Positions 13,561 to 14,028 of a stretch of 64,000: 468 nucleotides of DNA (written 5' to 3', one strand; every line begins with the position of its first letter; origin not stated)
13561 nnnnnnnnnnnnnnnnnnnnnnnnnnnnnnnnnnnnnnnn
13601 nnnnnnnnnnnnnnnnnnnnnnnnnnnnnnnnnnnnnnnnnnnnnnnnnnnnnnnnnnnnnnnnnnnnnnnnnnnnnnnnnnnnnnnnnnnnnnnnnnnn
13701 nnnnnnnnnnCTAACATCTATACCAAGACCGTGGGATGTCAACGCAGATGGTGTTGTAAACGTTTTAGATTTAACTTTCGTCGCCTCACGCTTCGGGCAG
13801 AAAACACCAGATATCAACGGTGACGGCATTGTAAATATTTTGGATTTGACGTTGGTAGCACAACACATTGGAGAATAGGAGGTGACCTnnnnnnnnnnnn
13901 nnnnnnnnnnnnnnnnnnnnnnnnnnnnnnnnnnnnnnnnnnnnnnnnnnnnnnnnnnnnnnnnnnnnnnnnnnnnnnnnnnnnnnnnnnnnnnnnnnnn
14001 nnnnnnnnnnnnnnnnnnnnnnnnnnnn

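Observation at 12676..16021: Secreted WD40 propellers carrying type-I dockerin modules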

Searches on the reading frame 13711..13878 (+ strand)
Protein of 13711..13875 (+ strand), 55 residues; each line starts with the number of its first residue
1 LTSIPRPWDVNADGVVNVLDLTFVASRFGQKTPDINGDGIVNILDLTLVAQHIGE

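Call 5: search_protein_families(library=pfam, proteins=[window:13711-13875:+], max_evalue=10)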
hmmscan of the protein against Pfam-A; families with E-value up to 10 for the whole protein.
seq(55 aa): 2 families
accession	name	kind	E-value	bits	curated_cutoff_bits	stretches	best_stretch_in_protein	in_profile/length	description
PF00404.24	Dockerin_1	-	5.7e-10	39.7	22.9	1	34-54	3-23/57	Dockerin type I domain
PF00036.39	EF-hand_1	-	0.17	11.9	25.4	1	34-47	10-23/29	EF hand domain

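Call 6: search_protein_families(library=ncbifam, proteins=[window:13711-13875:+], max_evalue=10)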
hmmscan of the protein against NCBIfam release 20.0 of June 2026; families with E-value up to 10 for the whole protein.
seq(55 aa): 1 family
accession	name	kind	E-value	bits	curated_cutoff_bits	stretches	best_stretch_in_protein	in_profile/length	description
NF041540.1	dockerin_GC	domain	0.015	15.7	29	1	11-47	13-57/67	GC-type dockerin domain-anchored protein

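Call 32: search_solved_structures(query=A2, max_evalue=0.01, show_alignments=4)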
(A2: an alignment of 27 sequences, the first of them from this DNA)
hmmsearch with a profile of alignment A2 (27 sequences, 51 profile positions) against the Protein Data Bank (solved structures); distinct sequences matched with E-value up to 0.01: 20.
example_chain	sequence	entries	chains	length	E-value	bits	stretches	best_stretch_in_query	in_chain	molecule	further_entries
2y3n_B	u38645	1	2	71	7.2e-10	41.5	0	3-27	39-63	CELLULOSOMAL FAMILY-48 PROCESSIVE GLYCOSIDE HYDROLASE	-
4fl4_A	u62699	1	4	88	1.7e-06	30.7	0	4-20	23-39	Glycoside hydrolase family 9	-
6kg9_A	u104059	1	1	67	2.9e-05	26.8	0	30-49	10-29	And cellulose-binding endoglucanase family 9 CelL ortholog dockerin domain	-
6kgc_B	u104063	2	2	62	9.5e-05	25.1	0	30-49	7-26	And cellulose-binding endoglucanase family 9 CelL ortholog dockerin domain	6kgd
2b59_B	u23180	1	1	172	0.00012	24.8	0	4-30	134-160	Cellulosomal scaffolding protein A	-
4wi0_B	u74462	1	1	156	0.00016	24.4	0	4-30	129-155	Cellulosomal scaffoldin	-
4u3s_B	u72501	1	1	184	0.00017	24.3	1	8-50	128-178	Cellulosomal scaffoldin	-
2ccl_B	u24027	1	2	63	0.00027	23.7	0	5-20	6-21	ENDO-1,4-BETA-XYLANASE Y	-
4cj0_A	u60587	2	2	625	0.00037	23.2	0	5-20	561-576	ENDOGLUCANASE D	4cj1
1clc_A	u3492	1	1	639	0.00039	23.2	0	5-20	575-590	ENDOGLUCANASE CELD; EC: 3.2.1.4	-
5lxv_B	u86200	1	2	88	0.00045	23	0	30-50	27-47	Carbohydrate-binding protein WP_009985128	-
1ohz_B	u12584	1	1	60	0.00047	22.9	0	5-20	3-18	ENDO-1,4-BETA-XYLANASE Y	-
6kge_D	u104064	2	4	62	0.00048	22.9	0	30-49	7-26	And cellulose-binding endoglucanase family 9 CelL ortholog dockerin domain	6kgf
3kcp_A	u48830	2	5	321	0.00048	22.9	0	4-30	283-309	Cellulosomal-scaffolding protein A | Cellulosome anchoring protein cohesin region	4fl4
5g5d_B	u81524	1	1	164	0.00053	22.8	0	4-30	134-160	CELLULOSOMAL-SCAFFOLDING PROTEIN A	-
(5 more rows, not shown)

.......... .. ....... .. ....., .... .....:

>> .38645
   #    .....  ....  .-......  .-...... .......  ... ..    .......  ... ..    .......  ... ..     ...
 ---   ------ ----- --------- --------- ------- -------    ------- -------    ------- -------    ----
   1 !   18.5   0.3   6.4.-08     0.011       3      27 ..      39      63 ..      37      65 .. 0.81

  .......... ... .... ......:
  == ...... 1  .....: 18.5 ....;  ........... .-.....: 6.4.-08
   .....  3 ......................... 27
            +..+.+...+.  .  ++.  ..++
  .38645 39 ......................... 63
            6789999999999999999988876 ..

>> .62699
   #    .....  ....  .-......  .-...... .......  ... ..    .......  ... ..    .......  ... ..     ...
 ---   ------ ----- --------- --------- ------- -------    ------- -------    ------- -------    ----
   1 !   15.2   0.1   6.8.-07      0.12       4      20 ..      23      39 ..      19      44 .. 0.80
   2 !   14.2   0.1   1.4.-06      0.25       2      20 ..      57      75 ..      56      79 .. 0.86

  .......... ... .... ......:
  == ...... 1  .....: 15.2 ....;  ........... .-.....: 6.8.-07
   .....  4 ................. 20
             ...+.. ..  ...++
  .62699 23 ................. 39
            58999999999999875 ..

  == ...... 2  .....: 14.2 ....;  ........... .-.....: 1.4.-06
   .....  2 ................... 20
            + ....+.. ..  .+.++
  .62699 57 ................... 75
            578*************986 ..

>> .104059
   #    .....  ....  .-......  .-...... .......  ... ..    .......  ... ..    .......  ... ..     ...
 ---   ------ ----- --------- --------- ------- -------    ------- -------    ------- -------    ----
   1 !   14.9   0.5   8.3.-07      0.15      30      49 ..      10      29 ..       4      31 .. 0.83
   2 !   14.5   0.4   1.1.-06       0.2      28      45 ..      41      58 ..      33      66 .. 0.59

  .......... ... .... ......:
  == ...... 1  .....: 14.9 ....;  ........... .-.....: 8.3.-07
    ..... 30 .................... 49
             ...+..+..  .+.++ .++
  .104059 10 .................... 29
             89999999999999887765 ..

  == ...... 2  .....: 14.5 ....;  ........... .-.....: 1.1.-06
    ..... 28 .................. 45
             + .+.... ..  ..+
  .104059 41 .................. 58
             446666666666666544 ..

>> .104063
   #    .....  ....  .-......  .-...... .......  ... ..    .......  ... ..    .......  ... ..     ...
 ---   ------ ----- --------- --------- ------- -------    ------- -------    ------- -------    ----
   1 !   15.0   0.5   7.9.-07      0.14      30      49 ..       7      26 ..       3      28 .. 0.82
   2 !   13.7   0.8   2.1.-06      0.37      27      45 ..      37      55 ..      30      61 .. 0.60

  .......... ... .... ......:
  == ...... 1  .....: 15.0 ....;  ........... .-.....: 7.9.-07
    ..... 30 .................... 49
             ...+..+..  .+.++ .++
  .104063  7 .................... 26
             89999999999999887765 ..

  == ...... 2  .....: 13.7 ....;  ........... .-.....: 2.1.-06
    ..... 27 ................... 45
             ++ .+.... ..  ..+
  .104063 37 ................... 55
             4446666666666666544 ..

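Call 48: predict_structure(alignment_id=A3)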
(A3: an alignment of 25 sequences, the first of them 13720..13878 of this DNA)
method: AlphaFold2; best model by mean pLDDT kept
length: 52 residues; sequences in the alignment: 25
mean_pLDDT: 96.0   pTM: 0.78
mean pLDDT of the five models: 96.0, 95.9, 95.0, 94.6, 94.5
residues with pLDDT >= 90: 50; 70-90: 1; 50-70: 1; < 50: 0
segments of 3 or more residues with pLDDT < 50: none
pLDDT, mean of each block of 10 residues (from residue 1): 89 98 98 98 98 95
secondary structure, 60 per line:
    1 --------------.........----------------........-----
elements in order: H15-23 H40-47

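Call 50: fold_search(model_id=the predicted structure, library=pdb)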
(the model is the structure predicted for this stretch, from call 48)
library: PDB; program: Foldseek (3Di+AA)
matches with E <= 10: 107; with E <= 0.001: 0
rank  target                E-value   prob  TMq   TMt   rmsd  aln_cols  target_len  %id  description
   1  2y3n_B                4.3e-03  1.00  0.87  0.77   1.6        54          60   35  Type II cohesin-dockerin domain from Bacteroides cellolosolvens (released 2012-01-11)
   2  2ozn_B                3.7e-02  1.00  0.79  0.33   1.7        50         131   24  The Cohesin-Dockerin Complex of NagJ and NagH from Clostridium perfringens (released 2008-05-06)
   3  6kge_D                4.8e-02  1.00  0.72  0.63   3.6        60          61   33  Crystal structure of CaDoc0917(R16D)-CaCohA2 complex at pH 5.5 (released 2020-07-08)
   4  4wi0_B                6.3e-02  1.00  0.68  0.24   3.3        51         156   27  Crystal structure of Coh3ScaB-XDoc_M2ScaA complex: A C-terminal interface mutant of type II Cohesin-X-Dockerin complex (released 2015-10-07)
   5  6kg9_MODEL_1_A        6.3e-02  0.99  0.64  0.52   3.4        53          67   36  Solution structure of CaDoc0917 from Clostridium acetobutylicum (released 2020-07-08)
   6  5g5d_B                6.8e-02  1.00  0.74  0.27   2.7        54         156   28  Crystal Structure of the CohScaC2-XDocCipA type II complex from Clostridium thermocellum (released 2017-04-05)
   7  5k39_B                7.8e-02  1.00  0.69  0.24   3.3        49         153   26  THE TYPE II COHESIN DOCKERIN COMPLEX FROM CLOSTRIDIUM THERMOCELLUM (released 2017-03-29)
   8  6kgc_B                8.9e-02  0.99  0.65  0.58   3.4        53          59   38  Crystal structure of CaDoc0917(R49D)-CaCohA2 complex at pH 5.4 (released 2020-07-08)
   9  6kgf_D                1.0e-01  0.99  0.71  0.61   3.5        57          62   33  Crystal structure of CaDoc0917(R16D)-CaCohA2 complex at pH 8.2 (released 2020-07-08)
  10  6kgf_B                1.3e-01  0.97  0.61  0.54   3.8        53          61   36  Crystal structure of CaDoc0917(R16D)-CaCohA2 complex at pH 8.2 (released 2020-07-08)
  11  4u3s_B                1.3e-01  0.99  0.68  0.24   3.3        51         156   27  Crystal structure of Coh3ScaB-XDoc_M1ScaA complex: A N-terminal interface mutant of type II Cohesin-X-Dockerin complex (released 2015-07-29)
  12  5m0y_B                1.3e-01  0.99  0.67  0.23   3.3        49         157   26  Crystal Structure of the CohScaA-XDocCipB type II complex from Clostridium thermocellum at 1.5Angstrom resolution (released 2017-09-06)
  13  6kge_B                1.4e-01  0.96  0.62  0.55   3.8        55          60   34  Crystal structure of CaDoc0917(R16D)-CaCohA2 complex at pH 5.5 (released 2020-07-08)
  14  2vn5_B                1.7e-01  0.97  0.63  0.59   2.6        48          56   31  The Clostridium cellulolyticum dockerin displays a dual binding mode for its cohesin partner (released 2008-05-20)
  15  2ccl_B                1.8e-01  0.95  0.61  0.53   3.5        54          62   26  THE S45A, T46A MUTANT OF THE TYPE I COHESIN-DOCKERIN COMPLEX FROM THE CELLULOSOME OF CLOSTRIDIUM THERMOCELLUM (released 2007-02-13)
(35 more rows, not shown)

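Call 59: search_protein_representatives(alignment_id=A3)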
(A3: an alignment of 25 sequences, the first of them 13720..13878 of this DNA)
Query: 25 sequences, 65 profile positions. Proteins with E-value up to 0.001 (for the whole library): 42393; up to 1e-10: 4422; up to 1e-30: 26. The best 150 are listed.
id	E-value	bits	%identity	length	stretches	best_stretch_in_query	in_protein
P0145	4.2e-74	260.0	-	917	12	13-61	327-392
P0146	4.2e-61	218.4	-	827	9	12-65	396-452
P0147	3.6e-58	209.0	-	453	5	14-64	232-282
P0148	5.0e-52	189.3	-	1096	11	15-63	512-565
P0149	3.3e-50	183.5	-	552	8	14-63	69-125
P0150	4.9e-49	179.8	-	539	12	14-61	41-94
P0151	1.6e-48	178.1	-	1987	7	5-64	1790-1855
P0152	6.0e-48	176.3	-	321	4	14-65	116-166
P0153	9.2e-44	162.9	-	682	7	15-64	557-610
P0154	4.0e-39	148.0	-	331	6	12-63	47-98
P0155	7.2e-39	147.2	-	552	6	10-58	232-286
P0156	1.4e-38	146.3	-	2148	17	12-59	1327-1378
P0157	1.7e-38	146.0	-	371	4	8-62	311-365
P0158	1.8e-38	145.9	-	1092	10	12-62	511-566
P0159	3.1e-37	141.9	-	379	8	15-59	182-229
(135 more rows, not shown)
